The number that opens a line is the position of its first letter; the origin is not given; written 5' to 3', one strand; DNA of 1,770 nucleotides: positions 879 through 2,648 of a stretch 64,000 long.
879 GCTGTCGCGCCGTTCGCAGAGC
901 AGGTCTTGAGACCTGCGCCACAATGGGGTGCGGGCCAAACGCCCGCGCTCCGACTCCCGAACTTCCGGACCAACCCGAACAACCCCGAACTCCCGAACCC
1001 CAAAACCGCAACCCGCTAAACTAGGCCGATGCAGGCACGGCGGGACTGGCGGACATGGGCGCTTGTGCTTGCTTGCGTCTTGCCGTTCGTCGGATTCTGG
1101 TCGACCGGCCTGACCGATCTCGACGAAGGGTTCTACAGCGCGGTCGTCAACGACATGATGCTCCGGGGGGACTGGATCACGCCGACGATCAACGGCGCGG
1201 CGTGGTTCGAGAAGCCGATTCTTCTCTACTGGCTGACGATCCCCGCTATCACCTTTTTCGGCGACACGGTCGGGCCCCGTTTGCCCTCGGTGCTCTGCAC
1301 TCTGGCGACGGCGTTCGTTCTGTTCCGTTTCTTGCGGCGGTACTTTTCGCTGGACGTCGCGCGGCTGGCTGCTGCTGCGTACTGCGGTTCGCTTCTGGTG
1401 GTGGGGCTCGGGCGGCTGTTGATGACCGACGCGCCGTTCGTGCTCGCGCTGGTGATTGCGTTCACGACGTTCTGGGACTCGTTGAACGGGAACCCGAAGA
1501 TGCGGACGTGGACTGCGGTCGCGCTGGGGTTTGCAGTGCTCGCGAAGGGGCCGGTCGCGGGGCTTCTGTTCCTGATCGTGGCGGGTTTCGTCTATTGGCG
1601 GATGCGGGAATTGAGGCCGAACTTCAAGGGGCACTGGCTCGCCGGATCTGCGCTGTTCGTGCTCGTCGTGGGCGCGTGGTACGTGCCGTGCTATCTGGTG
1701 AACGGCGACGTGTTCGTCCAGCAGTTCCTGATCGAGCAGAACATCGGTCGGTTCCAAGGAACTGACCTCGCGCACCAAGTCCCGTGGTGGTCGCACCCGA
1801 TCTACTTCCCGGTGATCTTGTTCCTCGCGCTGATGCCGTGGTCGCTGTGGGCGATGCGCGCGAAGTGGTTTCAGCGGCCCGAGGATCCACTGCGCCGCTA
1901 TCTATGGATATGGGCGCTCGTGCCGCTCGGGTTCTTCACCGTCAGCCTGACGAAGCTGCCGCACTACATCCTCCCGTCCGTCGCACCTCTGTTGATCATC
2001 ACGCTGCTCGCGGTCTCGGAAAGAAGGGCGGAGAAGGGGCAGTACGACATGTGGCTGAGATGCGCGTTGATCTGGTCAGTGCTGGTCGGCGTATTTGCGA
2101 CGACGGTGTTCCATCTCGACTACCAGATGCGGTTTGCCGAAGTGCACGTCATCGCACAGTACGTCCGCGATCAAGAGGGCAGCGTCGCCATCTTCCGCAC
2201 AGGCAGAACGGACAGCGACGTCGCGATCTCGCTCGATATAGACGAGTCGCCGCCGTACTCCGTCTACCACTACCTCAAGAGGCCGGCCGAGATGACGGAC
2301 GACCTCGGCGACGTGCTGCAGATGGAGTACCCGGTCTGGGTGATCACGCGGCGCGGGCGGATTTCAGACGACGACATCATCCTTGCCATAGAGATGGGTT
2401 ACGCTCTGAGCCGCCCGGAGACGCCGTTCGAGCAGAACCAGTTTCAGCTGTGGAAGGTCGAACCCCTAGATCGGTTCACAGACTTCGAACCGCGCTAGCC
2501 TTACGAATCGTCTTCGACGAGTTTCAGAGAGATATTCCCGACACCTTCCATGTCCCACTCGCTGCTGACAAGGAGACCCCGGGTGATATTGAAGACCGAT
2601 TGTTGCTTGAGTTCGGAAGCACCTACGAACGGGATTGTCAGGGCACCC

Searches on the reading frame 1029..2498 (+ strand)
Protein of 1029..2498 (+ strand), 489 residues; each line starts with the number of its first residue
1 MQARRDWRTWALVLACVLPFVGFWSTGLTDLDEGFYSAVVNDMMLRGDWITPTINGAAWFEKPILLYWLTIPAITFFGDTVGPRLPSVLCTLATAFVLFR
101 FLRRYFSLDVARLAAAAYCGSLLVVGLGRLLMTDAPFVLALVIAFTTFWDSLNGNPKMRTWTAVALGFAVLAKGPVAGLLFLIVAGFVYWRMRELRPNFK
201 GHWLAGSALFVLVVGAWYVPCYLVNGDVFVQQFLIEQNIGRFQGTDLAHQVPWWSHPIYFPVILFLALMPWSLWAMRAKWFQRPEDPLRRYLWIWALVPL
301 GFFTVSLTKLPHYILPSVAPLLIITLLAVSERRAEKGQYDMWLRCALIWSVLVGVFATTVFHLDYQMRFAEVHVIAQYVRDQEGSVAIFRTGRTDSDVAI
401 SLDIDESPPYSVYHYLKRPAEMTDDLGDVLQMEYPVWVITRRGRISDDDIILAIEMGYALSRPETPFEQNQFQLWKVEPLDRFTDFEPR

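Call 45: search_protein_families(library=pfam, proteins=[window:1029-2498:+], max_evalue=0.00001)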
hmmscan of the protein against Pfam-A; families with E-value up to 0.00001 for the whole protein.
window:1029-2498:+ (489 aa): 2 families
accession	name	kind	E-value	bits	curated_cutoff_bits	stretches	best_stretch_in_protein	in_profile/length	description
PF02366.24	PMT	-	1.8e-11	44.5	22.7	1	43-225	42-240/245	Dolichyl-phosphate-mannose-protein mannosyltransferase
PF13231.12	PMT_2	-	4.1e-10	40.5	26.1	1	62-215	2-155/160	Dolichyl-phosphate-mannose-protein mannosyltransferase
